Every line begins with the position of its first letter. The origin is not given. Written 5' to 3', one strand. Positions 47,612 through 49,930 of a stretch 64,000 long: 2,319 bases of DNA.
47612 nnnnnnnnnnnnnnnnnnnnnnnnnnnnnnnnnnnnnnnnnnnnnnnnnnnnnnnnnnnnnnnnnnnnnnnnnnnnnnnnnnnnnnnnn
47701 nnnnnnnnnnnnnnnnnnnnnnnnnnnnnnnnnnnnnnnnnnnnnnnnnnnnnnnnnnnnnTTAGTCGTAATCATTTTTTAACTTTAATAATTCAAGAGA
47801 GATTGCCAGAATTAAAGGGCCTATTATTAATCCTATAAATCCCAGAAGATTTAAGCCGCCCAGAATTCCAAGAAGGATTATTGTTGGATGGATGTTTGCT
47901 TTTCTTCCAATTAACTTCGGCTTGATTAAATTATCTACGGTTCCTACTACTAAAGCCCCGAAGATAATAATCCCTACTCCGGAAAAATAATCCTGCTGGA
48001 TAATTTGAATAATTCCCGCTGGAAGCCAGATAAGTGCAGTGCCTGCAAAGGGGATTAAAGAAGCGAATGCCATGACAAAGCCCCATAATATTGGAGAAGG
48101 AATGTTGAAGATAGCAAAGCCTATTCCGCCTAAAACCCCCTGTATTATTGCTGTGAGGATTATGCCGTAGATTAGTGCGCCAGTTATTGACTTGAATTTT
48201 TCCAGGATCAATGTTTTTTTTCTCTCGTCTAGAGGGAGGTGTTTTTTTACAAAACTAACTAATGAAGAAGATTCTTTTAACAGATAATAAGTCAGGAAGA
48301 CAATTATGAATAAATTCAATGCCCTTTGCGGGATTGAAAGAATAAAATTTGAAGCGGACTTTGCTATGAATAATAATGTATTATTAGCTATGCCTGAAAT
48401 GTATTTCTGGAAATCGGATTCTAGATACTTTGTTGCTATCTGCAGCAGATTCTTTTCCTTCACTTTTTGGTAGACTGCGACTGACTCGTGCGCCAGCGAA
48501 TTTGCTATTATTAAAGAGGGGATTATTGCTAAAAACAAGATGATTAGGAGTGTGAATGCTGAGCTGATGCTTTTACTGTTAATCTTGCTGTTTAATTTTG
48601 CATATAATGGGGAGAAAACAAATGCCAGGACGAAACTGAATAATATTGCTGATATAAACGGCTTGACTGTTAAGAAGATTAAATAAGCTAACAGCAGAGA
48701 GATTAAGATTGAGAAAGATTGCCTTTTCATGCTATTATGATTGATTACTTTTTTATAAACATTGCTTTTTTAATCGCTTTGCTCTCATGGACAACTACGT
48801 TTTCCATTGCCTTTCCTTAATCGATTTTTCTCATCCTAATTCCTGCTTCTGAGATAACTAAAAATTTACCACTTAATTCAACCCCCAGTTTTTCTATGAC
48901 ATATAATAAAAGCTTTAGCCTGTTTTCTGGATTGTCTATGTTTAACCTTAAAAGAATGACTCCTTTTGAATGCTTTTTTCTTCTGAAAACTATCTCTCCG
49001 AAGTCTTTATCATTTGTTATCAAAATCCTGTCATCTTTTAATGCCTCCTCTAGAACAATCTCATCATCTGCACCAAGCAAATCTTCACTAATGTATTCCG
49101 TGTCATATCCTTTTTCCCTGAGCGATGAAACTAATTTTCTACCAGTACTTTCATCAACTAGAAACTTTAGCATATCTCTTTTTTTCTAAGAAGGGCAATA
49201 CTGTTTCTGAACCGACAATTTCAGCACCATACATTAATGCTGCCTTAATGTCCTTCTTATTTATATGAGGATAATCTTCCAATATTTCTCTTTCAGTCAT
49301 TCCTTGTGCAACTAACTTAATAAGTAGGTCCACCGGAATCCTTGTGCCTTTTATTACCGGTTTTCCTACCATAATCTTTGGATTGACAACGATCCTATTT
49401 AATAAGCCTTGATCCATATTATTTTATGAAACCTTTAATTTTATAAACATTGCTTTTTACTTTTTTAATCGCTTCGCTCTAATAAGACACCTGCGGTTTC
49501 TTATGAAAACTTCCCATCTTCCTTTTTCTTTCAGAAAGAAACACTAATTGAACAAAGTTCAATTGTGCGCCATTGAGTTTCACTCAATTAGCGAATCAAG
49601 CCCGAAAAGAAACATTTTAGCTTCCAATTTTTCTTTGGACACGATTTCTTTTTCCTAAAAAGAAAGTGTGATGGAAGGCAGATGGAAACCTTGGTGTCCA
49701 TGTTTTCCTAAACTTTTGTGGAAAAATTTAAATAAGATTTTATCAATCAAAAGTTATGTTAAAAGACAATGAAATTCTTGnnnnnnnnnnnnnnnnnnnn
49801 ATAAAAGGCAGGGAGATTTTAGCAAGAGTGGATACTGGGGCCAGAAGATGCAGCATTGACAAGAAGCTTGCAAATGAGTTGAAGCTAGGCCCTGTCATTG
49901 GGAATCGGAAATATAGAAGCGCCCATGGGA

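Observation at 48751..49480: DUF433/DUF5615 toxin-antitoxin-like pair bracketed by ~40-bp direct repeats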

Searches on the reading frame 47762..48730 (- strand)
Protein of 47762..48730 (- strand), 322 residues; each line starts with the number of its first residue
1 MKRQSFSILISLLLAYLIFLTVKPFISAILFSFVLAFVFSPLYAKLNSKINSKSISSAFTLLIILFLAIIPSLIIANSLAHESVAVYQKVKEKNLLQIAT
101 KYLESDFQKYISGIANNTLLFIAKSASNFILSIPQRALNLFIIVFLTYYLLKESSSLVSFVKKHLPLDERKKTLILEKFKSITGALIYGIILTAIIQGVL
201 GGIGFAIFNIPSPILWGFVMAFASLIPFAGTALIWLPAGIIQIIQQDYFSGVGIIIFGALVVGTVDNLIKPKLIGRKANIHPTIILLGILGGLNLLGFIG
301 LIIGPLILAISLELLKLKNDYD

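Call 8: search_protein_families(library=pfam, proteins=[window:47762-48730:-], max_evalue=0.01)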
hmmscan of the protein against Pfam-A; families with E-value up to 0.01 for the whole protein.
window:47762-48730:- (322 aa): 1 family
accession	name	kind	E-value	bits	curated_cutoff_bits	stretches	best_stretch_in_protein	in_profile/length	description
PF01594.21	AI-2E_transport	-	1.2e-49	169.8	34.3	1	6-316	2-324/327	AI-2E family transporter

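Call 9: find_encoding_contigs(protein=window:47762-48730:-, flank=6000, max_places=8)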
Protein window:47762-48730:- (322 aa): 6 contigs read that carry it; 5 places shown.
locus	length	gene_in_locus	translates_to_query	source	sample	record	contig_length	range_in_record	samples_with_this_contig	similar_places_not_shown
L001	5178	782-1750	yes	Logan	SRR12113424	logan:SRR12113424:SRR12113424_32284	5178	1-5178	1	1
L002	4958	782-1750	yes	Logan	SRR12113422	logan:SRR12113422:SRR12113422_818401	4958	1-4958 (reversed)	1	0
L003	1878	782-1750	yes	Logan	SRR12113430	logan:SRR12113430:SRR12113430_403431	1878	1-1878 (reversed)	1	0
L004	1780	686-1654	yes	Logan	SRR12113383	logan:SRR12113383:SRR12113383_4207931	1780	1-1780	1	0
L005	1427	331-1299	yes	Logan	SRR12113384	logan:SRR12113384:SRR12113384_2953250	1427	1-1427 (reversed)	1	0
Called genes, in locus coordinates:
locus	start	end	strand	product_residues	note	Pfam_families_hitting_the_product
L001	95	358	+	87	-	PF04255:DUF433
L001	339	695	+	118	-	PF01927:Mut7-C, PF18480:DUF5615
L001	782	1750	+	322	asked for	PF01594:AI-2E_transport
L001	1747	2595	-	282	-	PF01944:SpoIIM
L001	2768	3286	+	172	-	PF01909:NTP_transf_2, PF18765:Polbeta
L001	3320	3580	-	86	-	-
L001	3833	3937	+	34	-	-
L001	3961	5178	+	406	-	?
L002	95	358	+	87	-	PF04255:DUF433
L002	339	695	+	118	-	PF01927:Mut7-C, PF18480:DUF5615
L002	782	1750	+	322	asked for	PF01594:AI-2E_transport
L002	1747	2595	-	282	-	PF01944:SpoIIM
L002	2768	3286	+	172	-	PF01909:NTP_transf_2, PF18765:Polbeta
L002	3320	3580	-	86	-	-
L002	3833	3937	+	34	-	-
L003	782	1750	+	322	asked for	PF01594:AI-2E_transport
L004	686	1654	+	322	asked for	PF01594:AI-2E_transport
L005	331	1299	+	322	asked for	PF01594:AI-2E_transport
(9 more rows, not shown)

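Call 14: find_homologous_proteins(query=window:47762-48730:-, max_evalue=1e-20)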
Query window:47762-48730:- (322 aa): 279 proteins with E <= 1e-20 among 8000 candidates; the best 120 are listed.
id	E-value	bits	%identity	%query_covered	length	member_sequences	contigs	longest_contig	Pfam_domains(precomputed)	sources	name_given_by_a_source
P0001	1.0e-189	648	100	100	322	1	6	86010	PF01594.23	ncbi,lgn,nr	ncbi:AI-2E family transporter [Candidatus Woesearchaeota archaeon]|nr:AI-2E family transporter [Cand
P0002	2.0e-122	427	64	99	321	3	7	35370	PF01594.23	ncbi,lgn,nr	ncbi:AI-2E family transporter [Candidatus Woesearchaeota archaeon]|nr:AI-2E family transporter [Cand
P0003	3.6e-120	419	63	93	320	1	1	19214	PF01594.23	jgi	jgi:predicted PurR-regulated permease PerM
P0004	2.4e-116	407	59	99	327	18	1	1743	PF01594.23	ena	-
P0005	3.2e-114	400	59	99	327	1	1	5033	PF01594.23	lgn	-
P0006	1.3e-113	398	59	93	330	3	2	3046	PF01594.23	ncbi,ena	-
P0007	7.2e-113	395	59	93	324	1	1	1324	PF01594.23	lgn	-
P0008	8.6e-113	395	59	93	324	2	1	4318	PF01594.23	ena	-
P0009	1.5e-112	394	59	99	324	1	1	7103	PF01594.23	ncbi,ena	-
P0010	6.5e-112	392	60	92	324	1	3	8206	PF01594.23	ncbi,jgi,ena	jgi:predicted PurR-regulated permease PerM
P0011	4.2e-111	389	60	99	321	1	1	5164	PF01594.23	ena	-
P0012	7.8e-111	389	59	99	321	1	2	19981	PF01594.23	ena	-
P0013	2.0e-110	387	56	99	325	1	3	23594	PF01594.23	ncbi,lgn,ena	-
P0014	1.2e-108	381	59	94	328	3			PF01594.23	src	-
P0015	5.0e-108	379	58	99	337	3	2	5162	PF01594.23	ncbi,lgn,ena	-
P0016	7.4e-108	379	58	99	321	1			PF01594.23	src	-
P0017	7.1e-95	336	62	77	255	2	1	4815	PF01594.23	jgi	-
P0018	5.2e-91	323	69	68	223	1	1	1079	PF01594.23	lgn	-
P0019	1.2e-87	312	52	99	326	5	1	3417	PF01594.23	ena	-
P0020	5.0e-84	301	47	96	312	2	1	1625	PF01594.23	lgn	-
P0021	3.4e-83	298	46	99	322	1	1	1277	PF01594.23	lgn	-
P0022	7.4e-83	297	47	96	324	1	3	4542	PF01594.23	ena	-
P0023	9.2e-83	296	49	95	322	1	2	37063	PF01594.23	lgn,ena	-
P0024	1.6e-81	292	45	99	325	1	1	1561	PF01594.23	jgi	jgi:predicted PurR-regulated permease PerM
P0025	3.4e-79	285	50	94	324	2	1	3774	PF01594.23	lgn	-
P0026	8.9e-79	283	58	75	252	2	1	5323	PF01594.23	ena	-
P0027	1.7e-78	282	43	99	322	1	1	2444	PF01594.23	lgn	-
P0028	1.9e-72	263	47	90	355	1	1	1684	PF01594.23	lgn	-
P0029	3.3e-70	255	41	98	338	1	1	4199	PF01594.23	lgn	-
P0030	8.8e-69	251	41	98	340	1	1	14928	PF01594.23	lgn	-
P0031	3.5e-68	249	39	93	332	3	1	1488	PF01594.23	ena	-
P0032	3.8e-68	248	38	93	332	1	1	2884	PF01594.23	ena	-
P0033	4.8e-67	245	41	88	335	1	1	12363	PF01594.23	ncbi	-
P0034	1.0e-65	240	42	97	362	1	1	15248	PF01594.23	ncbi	-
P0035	5.0e-65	238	39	98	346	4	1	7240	PF01594.23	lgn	-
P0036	1.0e-64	237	40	98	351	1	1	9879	PF01594.23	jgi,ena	-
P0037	1.3e-64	237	38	92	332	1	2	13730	PF01594.23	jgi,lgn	-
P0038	2.5e-64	236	37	98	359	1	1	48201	PF01594.23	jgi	jgi:predicted PurR-regulated permease PerM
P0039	7.7e-64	234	39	96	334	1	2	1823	PF01594.23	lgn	-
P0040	1.9e-63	233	38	94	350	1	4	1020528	PF01594.23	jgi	jgi:predicted PurR-regulated permease PerM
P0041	6.6e-62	228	40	88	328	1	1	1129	PF01594.23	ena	-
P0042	7.2e-62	228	37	98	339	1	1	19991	PF01594.23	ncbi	-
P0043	1.4e-61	227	38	94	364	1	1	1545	PF01594.23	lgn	-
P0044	2.5e-61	226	39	89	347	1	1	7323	PF13273.13,PF01594.23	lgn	-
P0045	6.3e-61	225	38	93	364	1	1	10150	PF01594.23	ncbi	-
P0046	1.0e-60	224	39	93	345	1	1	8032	PF01594.23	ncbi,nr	ncbi:AI-2E family transporter [Candidatus Woesearchaeota archaeon]|nr:AI-2E family transporter [Cand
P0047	1.6e-60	223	39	91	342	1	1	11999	PF01594.23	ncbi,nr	ncbi:AI-2E family transporter [Candidatus Woesearchaeota archaeon]|nr:AI-2E family transporter [Cand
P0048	8.0e-60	221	38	99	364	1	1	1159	PF01594.23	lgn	-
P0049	8.6e-60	221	39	93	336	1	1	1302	PF01594.23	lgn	-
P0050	9.1e-60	221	38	93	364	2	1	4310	PF01594.23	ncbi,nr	ncbi:AI-2E family transporter [Candidatus Woesearchaeota archaeon]|nr:AI-2E family transporter [Cand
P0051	1.1e-59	221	39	96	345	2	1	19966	PF01594.23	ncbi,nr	ncbi:AI-2E family transporter [Candidatus Woesearchaeota archaeon]|nr:AI-2E family transporter [Cand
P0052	1.2e-59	221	38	94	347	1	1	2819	PF01594.23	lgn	-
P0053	1.5e-59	220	39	93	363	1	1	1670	PF01594.23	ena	-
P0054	1.5e-59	220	54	66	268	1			PF01594.23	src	-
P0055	1.5e-59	220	39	96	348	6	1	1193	PF01594.23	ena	-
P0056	1.9e-59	220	40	94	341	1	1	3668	PF01594.23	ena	-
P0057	1.9e-59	220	39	97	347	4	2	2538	PF01594.23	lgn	-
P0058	2.2e-59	220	38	94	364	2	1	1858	PF01594.23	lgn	-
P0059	3.6e-59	219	40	93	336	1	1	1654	PF01594.23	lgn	-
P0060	4.3e-59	219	37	99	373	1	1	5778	PF01594.23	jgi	-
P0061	5.2e-59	218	37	99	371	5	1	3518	PF01594.23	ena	-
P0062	6.9e-59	218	38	99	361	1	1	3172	PF01594.23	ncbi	-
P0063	8.9e-59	218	39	90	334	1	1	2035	PF01594.23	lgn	-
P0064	1.3e-58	217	37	94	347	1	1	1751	PF01594.23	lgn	-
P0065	1.4e-58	217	40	94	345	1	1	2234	PF01594.23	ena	-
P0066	1.7e-58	217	39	91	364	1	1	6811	PF01594.23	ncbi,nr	ncbi:AI-2E family transporter [Candidatus Woesearchaeota archaeon]|nr:AI-2E family transporter [Cand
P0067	2.2e-58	216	37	99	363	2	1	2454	PF01594.23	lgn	-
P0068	2.5e-58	216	36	99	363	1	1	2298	PF01594.23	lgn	-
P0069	3.1e-58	216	39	97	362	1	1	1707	PF01594.23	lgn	-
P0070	5.7e-58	215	39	93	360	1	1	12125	PF01594.23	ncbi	-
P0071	9.8e-58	214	38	94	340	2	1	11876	PF01594.23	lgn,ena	-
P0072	1.3e-57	214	39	94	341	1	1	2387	PF01594.23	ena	-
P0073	1.7e-57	213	37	94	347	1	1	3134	PF01594.23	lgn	-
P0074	1.7e-57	213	37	94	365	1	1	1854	PF01594.23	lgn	-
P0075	2.1e-57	213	37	94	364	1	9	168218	PF01594.23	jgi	jgi:predicted PurR-regulated permease PerM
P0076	2.1e-57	213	37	99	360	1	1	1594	PF01594.23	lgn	-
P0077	2.4e-57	213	38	94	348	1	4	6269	PF01594.23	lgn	-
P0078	2.6e-57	213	37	99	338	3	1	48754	PF01594.23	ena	-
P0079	2.8e-57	213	39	91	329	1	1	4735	PF01594.23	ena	-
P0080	3.0e-57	213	37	99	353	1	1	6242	PF01594.23,PF09578.16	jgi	jgi:predicted PurR-regulated permease PerM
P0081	3.2e-57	213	37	94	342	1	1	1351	PF01594.23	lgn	-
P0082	5.6e-57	212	37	94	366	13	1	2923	PF01594.23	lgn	-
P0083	9.6e-57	211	39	94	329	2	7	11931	PF01594.23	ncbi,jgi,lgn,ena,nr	ncbi:MAG TPA: AI-2E family transporter [Candidatus Nanoarchaeia archaeon]|nr:AI-2E family transporte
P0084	9.9e-57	211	37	93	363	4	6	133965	PF01594.23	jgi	-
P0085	1.1e-56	211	40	95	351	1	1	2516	PF01594.23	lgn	-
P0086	1.4e-56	210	34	99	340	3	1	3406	PF01594.23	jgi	jgi:predicted PurR-regulated permease PerM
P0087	1.6e-56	210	38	96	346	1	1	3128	PF01594.23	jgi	jgi:predicted PurR-regulated permease PerM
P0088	1.9e-56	210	36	89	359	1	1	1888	PF01594.23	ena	-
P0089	2.5e-56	210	34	92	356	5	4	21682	PF01594.23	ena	-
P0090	2.8e-56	209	38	93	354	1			PF01594.23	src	-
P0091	3.0e-56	209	39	97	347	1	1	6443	PF01594.23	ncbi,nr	ncbi:MAG: AI-2E family transporter [Nanoarchaeota archaeon]|nr:AI-2E family transporter [Nanoarchaeo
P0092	3.2e-56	209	37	93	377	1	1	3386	PF01594.23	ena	-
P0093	5.0e-56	209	36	94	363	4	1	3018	PF01594.23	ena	-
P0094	7.7e-56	208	39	91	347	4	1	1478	PF01594.23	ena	-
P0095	1.4e-55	207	38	91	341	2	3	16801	PF01594.23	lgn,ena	-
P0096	1.5e-55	207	37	89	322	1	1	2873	PF01594.23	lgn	-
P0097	1.6e-55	207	36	92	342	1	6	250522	PF01594.23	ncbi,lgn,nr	ncbi:AI-2E family transporter [Candidatus Woesearchaeota archaeon]|nr:AI-2E family transporter [Cand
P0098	2.8e-55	206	34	98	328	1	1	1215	PF01594.23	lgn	-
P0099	3.0e-55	206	34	98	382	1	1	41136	PF01594.23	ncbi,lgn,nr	ncbi:MAG: AI-2E family transporter [Euryarchaeota archaeon]|nr:AI-2E family transporter [Euryarchaeo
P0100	3.0e-55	206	39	96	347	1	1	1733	PF01594.23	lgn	-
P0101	3.6e-55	206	37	94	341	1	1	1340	PF01594.23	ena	-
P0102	4.2e-55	206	35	99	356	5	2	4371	PF01594.23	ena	-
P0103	4.7e-55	205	37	95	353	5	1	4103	PF01594.23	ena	-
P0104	8.2e-55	205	37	98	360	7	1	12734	PF01594.23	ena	-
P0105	9.1e-55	204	34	92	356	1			PF01594.23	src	-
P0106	1.1e-54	204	35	99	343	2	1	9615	PF01594.23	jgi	-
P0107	1.2e-54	204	38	92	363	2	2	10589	PF01594.23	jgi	-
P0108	1.4e-54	204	34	94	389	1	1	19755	PF01594.23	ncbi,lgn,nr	ncbi:AI-2E family transporter [Candidatus Woesearchaeota archaeon]|nr:AI-2E family transporter [Cand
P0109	1.5e-54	204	38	95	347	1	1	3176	PF01594.23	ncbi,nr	ncbi:AI-2E family transporter [Candidatus Woesearchaeota archaeon]|nr:AI-2E family transporter [Cand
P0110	1.7e-54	204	36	99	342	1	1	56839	PF01594.23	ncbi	ncbi:MAG: AI-2E family transporter [archaeon]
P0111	2.0e-54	203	36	98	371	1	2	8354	PF01594.23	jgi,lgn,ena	-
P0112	3.5e-54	203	37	94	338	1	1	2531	PF01594.23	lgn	-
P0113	3.7e-54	203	35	93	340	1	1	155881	PF01594.23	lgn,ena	-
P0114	4.0e-54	202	37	93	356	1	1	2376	PF01594.23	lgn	-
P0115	4.6e-54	202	37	94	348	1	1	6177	PF01594.23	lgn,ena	-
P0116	4.7e-54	202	38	93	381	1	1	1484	PF01594.23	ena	-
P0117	5.0e-54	202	35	96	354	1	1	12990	PF01594.23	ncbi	-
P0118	5.7e-54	202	37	91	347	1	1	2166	PF01594.23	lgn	-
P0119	1.3e-53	201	38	93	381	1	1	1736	PF01594.23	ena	-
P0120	1.8e-53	200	35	96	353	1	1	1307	PF01594.23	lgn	-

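Call 15: find_encoding_contigs(protein=P0002, flank=7000, max_places=4)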
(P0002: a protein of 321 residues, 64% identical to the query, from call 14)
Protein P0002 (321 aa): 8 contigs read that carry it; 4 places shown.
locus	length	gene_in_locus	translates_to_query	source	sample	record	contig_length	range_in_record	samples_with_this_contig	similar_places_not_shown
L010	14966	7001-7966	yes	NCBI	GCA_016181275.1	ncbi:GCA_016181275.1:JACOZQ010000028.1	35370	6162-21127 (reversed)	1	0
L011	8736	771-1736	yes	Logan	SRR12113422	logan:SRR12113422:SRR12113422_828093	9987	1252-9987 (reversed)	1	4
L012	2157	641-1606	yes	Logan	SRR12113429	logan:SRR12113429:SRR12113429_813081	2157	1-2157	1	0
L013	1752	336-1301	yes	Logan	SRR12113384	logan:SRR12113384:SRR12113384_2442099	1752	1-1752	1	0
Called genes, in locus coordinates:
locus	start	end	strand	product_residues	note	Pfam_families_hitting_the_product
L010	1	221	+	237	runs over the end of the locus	PF01209:Ubie_methyltran (weak), PF13489:Methyltransf_23, PF07021:MetW, PF06325:PrmA (weak), PF13847:Methyltransf_31, PF08241:Methyltransf_11, PF08242:Methyltransf_12, PF13649:Methyltransf_25, +1 more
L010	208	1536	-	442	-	-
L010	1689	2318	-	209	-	PF13489:Methyltransf_23, PF13649:Methyltransf_25, PF13847:Methyltransf_31, PF08241:Methyltransf_11, PF08242:Methyltransf_12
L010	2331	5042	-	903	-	PF02516:STT3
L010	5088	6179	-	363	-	PF14397:ATPgrasp_ST (faint), PF02222:ATP-grasp (faint), PF02655:ATP-grasp_3, PF02955:GSH-S_ATP, PF08443:RimK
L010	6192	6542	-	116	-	PF13650:Asp_protease_2 (weak), PF13975:gag-asp_proteas (weak), PF05618:RimB-like (weak)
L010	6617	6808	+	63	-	-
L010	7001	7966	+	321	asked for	PF01594:AI-2E_transport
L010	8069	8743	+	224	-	-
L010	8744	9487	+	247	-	PF08843:AbiEii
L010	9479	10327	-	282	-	PF01944:SpoIIM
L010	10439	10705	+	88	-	-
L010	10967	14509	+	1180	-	PF06848:Disaggr_repeat, PF24517:CBM96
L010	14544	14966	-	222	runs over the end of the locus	-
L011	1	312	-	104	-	?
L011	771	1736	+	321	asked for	PF01594:AI-2E_transport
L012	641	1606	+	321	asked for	PF01594:AI-2E_transport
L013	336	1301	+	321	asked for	PF01594:AI-2E_transport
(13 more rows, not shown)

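Call 16: find_encoding_contigs(protein=P0003, flank=7000, max_places=3)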
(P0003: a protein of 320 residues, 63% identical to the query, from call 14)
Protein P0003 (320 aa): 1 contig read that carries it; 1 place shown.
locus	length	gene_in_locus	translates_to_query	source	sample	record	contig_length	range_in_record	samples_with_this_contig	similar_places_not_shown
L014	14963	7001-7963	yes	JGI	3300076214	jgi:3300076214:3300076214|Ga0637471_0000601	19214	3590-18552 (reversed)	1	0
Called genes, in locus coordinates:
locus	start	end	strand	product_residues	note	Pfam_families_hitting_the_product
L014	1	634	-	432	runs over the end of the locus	?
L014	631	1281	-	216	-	PF13489:Methyltransf_23, PF08241:Methyltransf_11, PF08242:Methyltransf_12, PF13649:Methyltransf_25, PF13847:Methyltransf_31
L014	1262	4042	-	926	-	PF02516:STT3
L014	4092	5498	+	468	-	PF02310:B12-binding, PF04055:Radical_SAM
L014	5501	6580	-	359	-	PF02655:ATP-grasp_3 (weak), PF02955:GSH-S_ATP, PF08443:RimK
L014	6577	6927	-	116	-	PF13650:Asp_protease_2, PF13975:gag-asp_proteas, PF05618:RimB-like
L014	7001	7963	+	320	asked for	PF01594:AI-2E_transport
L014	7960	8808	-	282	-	PF01944:SpoIIM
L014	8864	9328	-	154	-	-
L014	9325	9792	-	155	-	-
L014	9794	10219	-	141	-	-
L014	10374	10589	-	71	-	-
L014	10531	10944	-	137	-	-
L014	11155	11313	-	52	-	-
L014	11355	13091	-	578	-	PF02355:SecD_SecF_C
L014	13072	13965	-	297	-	PF02355:SecD_SecF_C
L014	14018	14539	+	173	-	PF01994:Trm56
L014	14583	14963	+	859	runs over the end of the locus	PF18911:PKD_4, PF00801:PKD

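Call 31: find_related_loci(query=A1, collection=genome_contigs, flank=3500)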
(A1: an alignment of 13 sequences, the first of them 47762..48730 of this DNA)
Query A1 (322 aa) in genome_contigs; peptide patterns used: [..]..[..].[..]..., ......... (x = any residue, [..] = any of these).
146 stretches matched a pattern; 6 encode a relative of the query (tblastn E <= 1e-3); 6 distinct loci.
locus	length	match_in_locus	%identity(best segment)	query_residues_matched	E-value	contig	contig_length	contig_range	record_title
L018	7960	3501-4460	64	1-320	5e-123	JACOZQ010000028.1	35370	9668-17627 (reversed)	MAG: Candidatus Woesearchaeota archaeon isolate NC_groundwater_209_Ag_S-0.1um_32_61 S4_GD2017_2_S1_scaffold_799, whole g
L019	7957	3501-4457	56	1-319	3e-106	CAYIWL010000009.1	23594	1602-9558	MAG TPA_asm: Candidatus Woesearchaeota archaeon isolate ERP119705_co6_841 genome assembly, contig: NODE_2163_length_2359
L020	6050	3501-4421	59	16-322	3e-105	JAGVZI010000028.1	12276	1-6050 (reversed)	Candidatus Woesearchaeota archaeon isolate RIFCSPLOWO2_01_FULL_35_31 rifcsplowo2_01_scaffold_12272, whole genome shotgun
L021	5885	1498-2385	61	27-321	3e-99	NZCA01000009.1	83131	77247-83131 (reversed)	MAG: Nanoarchaeota archaeon isolate ARS1286 45732, whole genome shotgun sequence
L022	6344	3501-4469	22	7-308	2e-12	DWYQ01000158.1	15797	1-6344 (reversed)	MAG TPA_asm: Candidatus Evtepia excrementipullorum isolate ChiSjej3B21-3892 ChiSjej3B21M5__C194798_L15797_SAMN08009939,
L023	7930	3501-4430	22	22-316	2e-9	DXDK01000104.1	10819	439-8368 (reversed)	MAG TPA_asm: Candidatus Evtepia faecavium isolate ChiHecec3B27-8621 ChiHecec3B27__C233668_L10819_SAMN08009885, whole gen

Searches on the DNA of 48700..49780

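Call 91: search_rna_families(source=window, start=48700, end=49780, threshold=evalue, max_evalue=1)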
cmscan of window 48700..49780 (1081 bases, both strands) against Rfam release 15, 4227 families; matches with E-value up to 1: 2.
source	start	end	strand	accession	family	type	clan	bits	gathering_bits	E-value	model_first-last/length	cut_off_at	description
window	49525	49564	-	RF02843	RefA5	Gene; antisense;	-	20.5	91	0.23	1-68/68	no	Enterococcus sRNA A5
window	49408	49447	+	RF02350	psRNA6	Gene; sRNA;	-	16.5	60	0.04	1-333/333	no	Nitrosomonas sRNA psRNA6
